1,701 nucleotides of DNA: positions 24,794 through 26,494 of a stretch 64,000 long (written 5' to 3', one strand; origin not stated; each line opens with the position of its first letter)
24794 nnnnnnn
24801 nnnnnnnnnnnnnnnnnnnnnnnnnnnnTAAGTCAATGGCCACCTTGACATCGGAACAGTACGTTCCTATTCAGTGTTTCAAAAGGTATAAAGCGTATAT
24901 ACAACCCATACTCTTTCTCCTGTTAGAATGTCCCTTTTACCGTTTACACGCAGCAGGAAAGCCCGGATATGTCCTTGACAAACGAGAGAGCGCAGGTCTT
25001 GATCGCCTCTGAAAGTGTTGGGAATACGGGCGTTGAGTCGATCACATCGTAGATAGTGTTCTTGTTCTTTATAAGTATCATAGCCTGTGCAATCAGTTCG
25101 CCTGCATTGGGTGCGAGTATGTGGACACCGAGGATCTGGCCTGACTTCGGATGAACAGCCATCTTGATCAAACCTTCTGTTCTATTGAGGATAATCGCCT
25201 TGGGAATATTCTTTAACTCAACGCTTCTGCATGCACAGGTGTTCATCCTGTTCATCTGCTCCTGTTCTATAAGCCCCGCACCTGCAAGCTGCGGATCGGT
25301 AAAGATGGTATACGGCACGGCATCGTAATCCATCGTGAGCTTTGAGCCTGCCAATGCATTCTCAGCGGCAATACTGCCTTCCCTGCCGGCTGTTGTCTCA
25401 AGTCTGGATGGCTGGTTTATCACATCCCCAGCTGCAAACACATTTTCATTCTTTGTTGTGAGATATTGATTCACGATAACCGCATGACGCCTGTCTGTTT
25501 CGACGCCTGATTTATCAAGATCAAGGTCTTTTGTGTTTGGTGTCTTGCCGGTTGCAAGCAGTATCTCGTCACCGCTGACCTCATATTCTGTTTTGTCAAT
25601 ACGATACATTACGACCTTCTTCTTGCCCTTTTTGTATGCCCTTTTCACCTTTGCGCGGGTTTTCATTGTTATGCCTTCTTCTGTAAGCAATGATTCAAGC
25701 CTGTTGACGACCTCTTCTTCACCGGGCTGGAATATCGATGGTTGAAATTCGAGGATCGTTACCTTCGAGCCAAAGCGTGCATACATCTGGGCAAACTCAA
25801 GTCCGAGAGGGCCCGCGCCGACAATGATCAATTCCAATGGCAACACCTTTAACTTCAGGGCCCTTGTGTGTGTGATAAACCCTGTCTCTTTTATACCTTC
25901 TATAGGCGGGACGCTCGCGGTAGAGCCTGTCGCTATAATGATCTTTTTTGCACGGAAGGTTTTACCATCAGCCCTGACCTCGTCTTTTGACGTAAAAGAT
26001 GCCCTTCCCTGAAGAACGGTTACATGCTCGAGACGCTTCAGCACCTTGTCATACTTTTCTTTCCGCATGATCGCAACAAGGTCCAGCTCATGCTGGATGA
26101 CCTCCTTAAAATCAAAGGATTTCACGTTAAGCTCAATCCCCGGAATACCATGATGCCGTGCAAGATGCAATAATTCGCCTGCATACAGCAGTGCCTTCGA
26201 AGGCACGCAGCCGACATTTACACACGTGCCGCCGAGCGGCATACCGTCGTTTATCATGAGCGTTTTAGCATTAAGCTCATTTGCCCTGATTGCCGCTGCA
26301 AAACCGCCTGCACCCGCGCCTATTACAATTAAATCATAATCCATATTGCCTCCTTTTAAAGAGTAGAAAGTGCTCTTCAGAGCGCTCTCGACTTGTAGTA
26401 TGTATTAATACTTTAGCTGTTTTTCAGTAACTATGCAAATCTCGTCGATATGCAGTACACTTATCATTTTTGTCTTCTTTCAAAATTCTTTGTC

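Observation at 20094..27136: Higher-GC block next to tRNA-Ser(CGA) with a lipid-metabolism cassette, decayed TA and mercury genes; candidate genomic-island remnant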

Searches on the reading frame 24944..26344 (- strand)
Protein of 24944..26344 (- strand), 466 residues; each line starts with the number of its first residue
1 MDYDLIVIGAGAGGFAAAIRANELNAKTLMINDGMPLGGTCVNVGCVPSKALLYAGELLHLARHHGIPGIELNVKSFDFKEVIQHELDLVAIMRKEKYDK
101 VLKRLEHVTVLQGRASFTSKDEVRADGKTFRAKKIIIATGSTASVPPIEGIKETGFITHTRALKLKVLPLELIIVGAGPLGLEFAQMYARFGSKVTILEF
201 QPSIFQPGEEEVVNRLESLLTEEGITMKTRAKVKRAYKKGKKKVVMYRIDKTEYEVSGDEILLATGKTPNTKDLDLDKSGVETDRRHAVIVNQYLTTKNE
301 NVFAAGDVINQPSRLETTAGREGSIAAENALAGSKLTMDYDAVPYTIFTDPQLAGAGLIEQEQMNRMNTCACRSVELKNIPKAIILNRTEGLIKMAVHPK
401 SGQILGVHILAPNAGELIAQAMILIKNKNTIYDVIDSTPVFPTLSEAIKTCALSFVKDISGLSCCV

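Call 7: search_protein_families(library=pfam, proteins=[window:24944-26344:-], max_evalue=0.01)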
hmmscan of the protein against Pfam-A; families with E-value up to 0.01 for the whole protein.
window:24944-26344:- (466 aa): 15 families
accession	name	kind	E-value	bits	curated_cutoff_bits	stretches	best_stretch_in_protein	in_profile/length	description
PF07992.20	Pyr_redox_2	-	1.7e-64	218.5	26.1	1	3-315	1-284/291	Pyridine nucleotide-disulphide oxidoreductase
PF02852.28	Pyr_redox_dim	-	1.4e-22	80.4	25.3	1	343-450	1-108/110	Pyridine nucleotide-disulphide oxidoreductase, dimerisation domain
PF00070.33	Pyr_redox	-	1.1e-16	61.5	22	1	172-245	2-75/82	Pyridine nucleotide-disulphide oxidoreductase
PF13738.12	Pyr_redox_3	-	1.6e-14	54.3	30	1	121-306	114-305/305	Pyridine nucleotide-disulphide oxidoreductase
PF01134.28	GIDA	-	9.4e-14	51.7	22.1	1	4-141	1-150/391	Glucose inhibited division protein A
PF03486.20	HI0933_like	-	7.4e-12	45.7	50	1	4-36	2-34/244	HI0933-like protein Rossmann domain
PF12831.13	FAD_oxidored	-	8.7e-11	42.2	27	1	4-48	1-45/416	FAD dependent oxidoreductase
PF00890.30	FAD_binding_2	-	8.9e-07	28.9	20.4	1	4-41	1-38/414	FAD binding domain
PF13450.12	NAD_binding_8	-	1.3e-06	29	21.9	0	174-203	1-30/68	NAD(P)-binding Rossmann-like domain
PF01946.23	Thi4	-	4.1e-06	26.6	26.2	0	170-201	18-50/235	Thi4 family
PF05834.18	Lycopene_cycl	-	1.8e-05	24.4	23.4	0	172-210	2-42/380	Lycopene cyclase protein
PF01262.27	AlaDh_PNT_C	-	7e-05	22.8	23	0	167-218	26-78/214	Alanine dehydrogenase/PNT, C-terminal domain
PF02737.24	3HCDH_N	-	0.00037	20.9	22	1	173-233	3-63/180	3-hydroxyacyl-CoA dehydrogenase, NAD binding domain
PF01266.30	DAO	-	0.0014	18.6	27.9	0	4-51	1-50/353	FAD dependent oxidoreductase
PF13434.12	Lys_Orn_oxgnase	-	0.0015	18.2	21.3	0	98-187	114-206/339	L-lysine 6-monooxygenase/L-ornithine 5-monooxygenase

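Call 37: find_homologous_proteins(query=window:24944-26344:-, max_evalue=1e-40)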
Query window:24944-26344:- (466 aa): 7485 proteins with E <= 1e-40 among 8000 candidates; the best 120 are listed.
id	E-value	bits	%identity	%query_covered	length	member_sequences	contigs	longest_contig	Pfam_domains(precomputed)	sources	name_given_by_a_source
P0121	0.0e+0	1024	100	100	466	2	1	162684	PF13450.13,PF07992.21,PF00070.34,PF03486.21,PF05834.19,PF01134.29,PF12831.14,PF01946.24,PF00890.31,PF02852.29,PF13738.13,PF01262.28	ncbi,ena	-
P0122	6.6e-282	953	92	100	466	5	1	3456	PF01946.24,PF13450.13,PF00890.31,PF02852.29,PF07992.21,PF00070.34,PF13738.13,PF03486.21,PF01134.29,PF12831.14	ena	-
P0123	4.3e-281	950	91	100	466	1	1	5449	PF01946.24,PF13450.13,PF00890.31,PF02852.29,PF07992.21,PF00070.34,PF13738.13,PF03486.21,PF05834.19,PF01134.29,PF12831.14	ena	-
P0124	5.6e-280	946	91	100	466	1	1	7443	PF02852.29,PF07992.21,PF00070.34,PF13738.13,PF03486.21,PF01134.29,PF12831.14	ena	-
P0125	3.2e-269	911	87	100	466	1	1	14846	PF13450.13,PF07992.21,PF00070.34,PF03486.21,PF05834.19,PF01134.29,PF12831.14,PF01946.24,PF00890.31,PF02852.29,PF13738.13,PF01262.28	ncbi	ncbi:MAG: mercury(II) reductase [bacterium]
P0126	2.6e-264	895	85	100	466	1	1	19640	PF01946.24,PF13450.13,PF00890.31,PF02852.29,PF07992.21,PF00070.34,PF13738.13,PF03486.21,PF01262.28,PF01134.29,PF12831.14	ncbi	ncbi:MAG: mercury(II) reductase [bacterium]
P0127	3.4e-264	894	85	100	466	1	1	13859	PF01946.24,PF13450.13,PF00890.31,PF02852.29,PF07992.21,PF00070.34,PF13738.13,PF03486.21,PF01262.28,PF01134.29,PF12831.14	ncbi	ncbi:MAG: mercury(II) reductase [bacterium]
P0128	1.1e-263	893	85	100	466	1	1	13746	PF01946.24,PF13450.13,PF00890.31,PF02852.29,PF07992.21,PF00070.34,PF13738.13,PF03486.21,PF01262.28,PF01134.29,PF12831.14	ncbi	ncbi:MAG: mercury(II) reductase [bacterium]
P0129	4.6e-261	884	85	100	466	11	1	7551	PF01946.24,PF13450.13,PF00890.31,PF02852.29,PF07992.21,PF00070.34,PF13738.13,PF03486.21,PF05834.19,PF01134.29,PF12831.14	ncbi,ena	-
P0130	3.1e-260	881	84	100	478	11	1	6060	PF13450.13,PF07992.21,PF00070.34,PF03486.21,PF05834.19,PF01134.29,PF12831.14,PF01946.24,PF00890.31,PF02852.29,PF13738.13,PF01262.28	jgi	jgi:mercuric reductase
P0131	4.1e-260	881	85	100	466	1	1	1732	PF01946.24,PF13450.13,PF02852.29,PF07992.21,PF00070.34,PF13738.13,PF03486.21,PF01134.29,PF02737.25,PF12831.14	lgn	-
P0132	4.2e-256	868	83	100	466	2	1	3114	PF01946.24,PF13450.13,PF02852.29,PF07992.21,PF00070.34,PF13738.13,PF03486.21,PF01134.29,PF12831.14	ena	-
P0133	5.5e-252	854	81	100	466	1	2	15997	PF13450.13,PF07992.21,PF00070.34,PF03486.21,PF05834.19,PF01134.29,PF12831.14,PF01946.24,PF00890.31,PF02852.29,PF13738.13,PF01262.28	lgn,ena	-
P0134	1.5e-248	843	80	100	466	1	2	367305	PF01946.24,PF13450.13,PF02852.29,PF07992.21,PF00070.34,PF13738.13,PF03486.21,PF01262.28,PF01134.29,PF12831.14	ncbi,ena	-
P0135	1.7e-248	843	80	100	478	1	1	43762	PF01946.24,PF13450.13,PF00890.31,PF02852.29,PF07992.21,PF00070.34,PF13738.13,PF03486.21,PF01262.28,PF01134.29,PF12831.14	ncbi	-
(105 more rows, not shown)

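Call 38: find_encoding_contigs(protein=P0125, flank=8000, max_places=2)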
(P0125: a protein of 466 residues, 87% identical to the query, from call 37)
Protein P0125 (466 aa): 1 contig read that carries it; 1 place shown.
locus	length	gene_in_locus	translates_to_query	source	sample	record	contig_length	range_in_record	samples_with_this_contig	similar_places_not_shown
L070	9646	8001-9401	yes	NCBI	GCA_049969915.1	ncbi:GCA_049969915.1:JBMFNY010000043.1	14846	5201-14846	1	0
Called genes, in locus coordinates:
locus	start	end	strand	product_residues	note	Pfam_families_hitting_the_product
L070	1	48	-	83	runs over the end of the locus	-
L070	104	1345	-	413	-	PF00939:Na_sulph_symp (faint), PF03600:CitMHS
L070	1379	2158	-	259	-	PF08543:Phos_pyr_kin, PF00294:PfkB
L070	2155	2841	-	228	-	PF02954:HTH_8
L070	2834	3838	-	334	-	PF01207:Dus, PF01180:DHO_dh (faint)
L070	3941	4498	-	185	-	PF01871:AMMECR1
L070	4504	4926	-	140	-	PF00293:NUDIX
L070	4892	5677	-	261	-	-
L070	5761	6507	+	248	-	PF04536:TPM_phosphatase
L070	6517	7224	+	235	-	-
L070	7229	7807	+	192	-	PF04011:LemA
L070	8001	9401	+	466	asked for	PF00890:FAD_binding_2 (faint), PF01134:GIDA, PF01262:AlaDh_PNT_C (faint), PF07992:Pyr_redox_2, PF12831:FAD_oxidored (weak), PF13738:Pyr_redox_3, PF00070:Pyr_redox, PF02852:Pyr_redox_dim, +4 more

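Call 39: find_encoding_contigs(protein=P0126, flank=8000, max_places=2)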
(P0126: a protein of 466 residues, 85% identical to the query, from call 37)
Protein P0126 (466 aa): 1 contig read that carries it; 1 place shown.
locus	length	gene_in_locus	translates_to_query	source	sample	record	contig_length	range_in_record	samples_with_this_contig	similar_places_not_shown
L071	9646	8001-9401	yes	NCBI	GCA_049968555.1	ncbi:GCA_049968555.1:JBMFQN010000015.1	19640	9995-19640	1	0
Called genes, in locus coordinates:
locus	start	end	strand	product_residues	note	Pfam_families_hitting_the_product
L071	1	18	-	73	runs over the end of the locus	-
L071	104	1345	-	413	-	PF00939:Na_sulph_symp (faint), PF03600:CitMHS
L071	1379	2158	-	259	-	PF08543:Phos_pyr_kin, PF00294:PfkB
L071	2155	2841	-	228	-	PF02954:HTH_8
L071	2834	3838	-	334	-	PF01207:Dus, PF01180:DHO_dh (faint)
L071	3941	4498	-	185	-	PF01871:AMMECR1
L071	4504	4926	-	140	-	PF00293:NUDIX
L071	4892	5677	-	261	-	-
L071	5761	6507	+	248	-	PF04536:TPM_phosphatase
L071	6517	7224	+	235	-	-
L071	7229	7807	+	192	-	PF04011:LemA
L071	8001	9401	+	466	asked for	PF00890:FAD_binding_2 (faint), PF01134:GIDA, PF01262:AlaDh_PNT_C (faint), PF07992:Pyr_redox_2, PF12831:FAD_oxidored, PF13738:Pyr_redox_3, PF00070:Pyr_redox, PF02852:Pyr_redox_dim, +3 more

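Call 40: find_encoding_contigs(protein=P0124, flank=8000, max_places=2)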
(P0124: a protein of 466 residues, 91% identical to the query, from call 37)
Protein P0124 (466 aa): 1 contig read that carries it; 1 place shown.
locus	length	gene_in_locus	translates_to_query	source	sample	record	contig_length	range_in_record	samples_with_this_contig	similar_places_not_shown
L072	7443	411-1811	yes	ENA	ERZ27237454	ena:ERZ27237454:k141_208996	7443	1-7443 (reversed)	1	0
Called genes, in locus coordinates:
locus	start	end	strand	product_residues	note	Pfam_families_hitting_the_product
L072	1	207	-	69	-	?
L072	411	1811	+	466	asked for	PF01134:GIDA, PF03486:HI0933_like (faint), PF07992:Pyr_redox_2, PF12831:FAD_oxidored (weak), PF13738:Pyr_redox_3, PF00070:Pyr_redox, PF02852:Pyr_redox_dim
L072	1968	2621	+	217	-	PF19027:DUF5752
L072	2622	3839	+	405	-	PF21269:TreT_GT1, PF00534:Glycos_transf_1, PF20706:GT4-conflict (weak), PF13692:Glyco_trans_1_4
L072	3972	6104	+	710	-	PF00982:Glyco_transf_20, PF02358:Trehalose_PPase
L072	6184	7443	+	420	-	?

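Call 45: search_solved_structures(query=window:24944-26344:-, max_evalue=1e-60, show_alignments=1)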
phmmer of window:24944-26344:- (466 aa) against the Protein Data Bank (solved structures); distinct sequences matched with E-value up to 1e-60: 29.
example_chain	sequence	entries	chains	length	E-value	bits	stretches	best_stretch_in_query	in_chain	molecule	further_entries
4ywo_A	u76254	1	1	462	5.4e-94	318.7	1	4-466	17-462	Mercuric reductase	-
5x1y_B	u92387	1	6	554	4.6e-92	312.3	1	2-465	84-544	Mercuric reductase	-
1zk7_A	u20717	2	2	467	2.2e-79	270.5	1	5-465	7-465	Mercuric reductase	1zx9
4k8d_A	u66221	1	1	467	3.8e-77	263.1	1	5-464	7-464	Mercuric reductase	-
4k7z_A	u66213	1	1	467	8.1e-77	262.1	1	5-465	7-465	Mercuric reductase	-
1dxl_A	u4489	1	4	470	6.4e-73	249.2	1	3-454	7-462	DIHYDROLIPOAMIDE DEHYDROGENASE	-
2eq6_A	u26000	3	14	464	1.2e-71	245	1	2-458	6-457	Pyruvate dehydrogenase complex, dihydrolipoamide dehydrogenase E3 component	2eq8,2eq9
6uzi_A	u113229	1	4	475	1.8e-71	244.5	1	3-454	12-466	Dihydrolipoyl dehydrogenase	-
3urh_A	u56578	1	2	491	2.3e-69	237.5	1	1-456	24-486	Dihydrolipoyl dehydrogenase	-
2eq7_A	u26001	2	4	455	3e-67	230.5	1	3-454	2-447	2-oxoglutarate dehydrogenase E3 component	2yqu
1ebd_A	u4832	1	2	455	1.8e-66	228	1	4-448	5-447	DIHYDROLIPOAMIDE DEHYDROGENASE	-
7zyt_A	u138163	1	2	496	3.5e-63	217.1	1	2-458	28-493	Dihydrolipoyl dehydrogenase, mitochondrial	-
6i4s_A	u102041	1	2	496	3.8e-63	217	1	2-458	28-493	Dihydrolipoyl dehydrogenase, mitochondrial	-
1lpf_A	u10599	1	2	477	4e-63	216.9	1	3-454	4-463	DIHYDROLIPOAMIDE DEHYDROGENASE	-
6i4p_A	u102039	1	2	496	4.1e-63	216.9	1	2-458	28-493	Dihydrolipoyl dehydrogenase, mitochondrial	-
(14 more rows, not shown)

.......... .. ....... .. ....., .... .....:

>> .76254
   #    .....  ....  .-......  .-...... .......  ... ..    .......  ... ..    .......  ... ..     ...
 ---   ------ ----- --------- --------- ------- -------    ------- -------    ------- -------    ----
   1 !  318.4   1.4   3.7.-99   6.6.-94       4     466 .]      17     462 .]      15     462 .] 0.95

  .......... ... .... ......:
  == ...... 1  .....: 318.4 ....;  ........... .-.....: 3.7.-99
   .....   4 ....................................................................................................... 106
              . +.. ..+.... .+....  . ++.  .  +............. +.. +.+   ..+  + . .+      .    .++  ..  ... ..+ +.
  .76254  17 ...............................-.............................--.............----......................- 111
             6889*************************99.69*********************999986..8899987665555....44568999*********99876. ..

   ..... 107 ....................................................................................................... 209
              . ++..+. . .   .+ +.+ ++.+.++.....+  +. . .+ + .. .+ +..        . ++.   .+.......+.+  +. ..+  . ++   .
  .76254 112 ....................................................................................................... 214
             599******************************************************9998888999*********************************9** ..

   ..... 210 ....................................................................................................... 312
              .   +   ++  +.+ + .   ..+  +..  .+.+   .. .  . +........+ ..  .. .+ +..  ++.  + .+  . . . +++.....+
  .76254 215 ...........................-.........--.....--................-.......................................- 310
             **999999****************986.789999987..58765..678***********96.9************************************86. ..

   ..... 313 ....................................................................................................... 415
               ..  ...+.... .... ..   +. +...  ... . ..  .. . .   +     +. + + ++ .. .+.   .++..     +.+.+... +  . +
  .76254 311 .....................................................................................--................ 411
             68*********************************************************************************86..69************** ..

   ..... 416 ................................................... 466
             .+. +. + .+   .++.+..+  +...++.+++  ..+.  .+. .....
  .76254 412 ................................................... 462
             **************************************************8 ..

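Call 47: search_protein_families(library=ncbifam, proteins=[window:24944-26344:-], max_evalue=0.01)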
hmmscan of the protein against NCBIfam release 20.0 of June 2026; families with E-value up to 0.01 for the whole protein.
window:24944-26344:- (466 aa): 101 families (the best 25 are shown)
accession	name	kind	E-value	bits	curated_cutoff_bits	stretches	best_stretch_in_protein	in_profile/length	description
TIGR02053.1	MerA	equivalog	2.2e-151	505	454.45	1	3-466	1-464/465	mercury(II) reductase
TIGR01350.1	lipoamide_DH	equivalog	4.2e-112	375.2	408.8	1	3-457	2-456/461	dihydrolipoyl dehydrogenase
NF010311.1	PRK13748.1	subfamily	3.4e-105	353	600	1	4-465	99-558/560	mercury(II) reductase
NF004991.0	PRK06370.1-3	subfamily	6.2e-98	328.5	620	1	2-456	35-488/509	FAD-containing oxidoreductase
NF004947.0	PRK06292.2-5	equivalog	7.5e-94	315.2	592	1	2-452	3-455/474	dihydrolipoyl dehydrogenase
NF004992.0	PRK06370.1-4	equivalog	6.8e-88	295.1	629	1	2-452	4-452/459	FAD-containing oxidoreductase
NF004943.0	PRK06292.2-1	equivalog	9e-83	278.5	432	1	2-455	3-455/456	dihydrolipoyl dehydrogenase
NF004946.0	PRK06292.2-4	subfamily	1.8e-82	277.6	634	1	2-450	3-465/487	dihydrolipoyl dehydrogenase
NF004776.0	PRK06116.1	equivalog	4e-81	273.3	480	1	2-450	4-448/450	glutathione-disulfide reductase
NF003585.0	PRK05249.1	equivalog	4.9e-81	272.7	465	1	2-456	6-458/464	Si-specific NAD(P)(+) transhydrogenase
NF004945.0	PRK06292.2-3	equivalog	6.5e-77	259.4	494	1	3-449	4-446/457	dihydrolipoyl dehydrogenase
NF005884.0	PRK07846.1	equivalog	6.6e-75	252.5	501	1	2-448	3-444/454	mycothione reductase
TIGR01424.1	gluta_reduc_2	equivalog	7.5e-74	248.9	606.05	1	2-450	2-444/446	glutathione-disulfide reductase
NF004939.0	PRK06292.1-1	equivalog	3.4e-73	247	435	1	2-451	5-454/476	dihydrolipoyl dehydrogenase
NF040477.1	chlor_oxi_RclA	equivalog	1e-72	245.2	740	1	2-449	3-434/441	reactive chlorine resistance oxidoreductase RclA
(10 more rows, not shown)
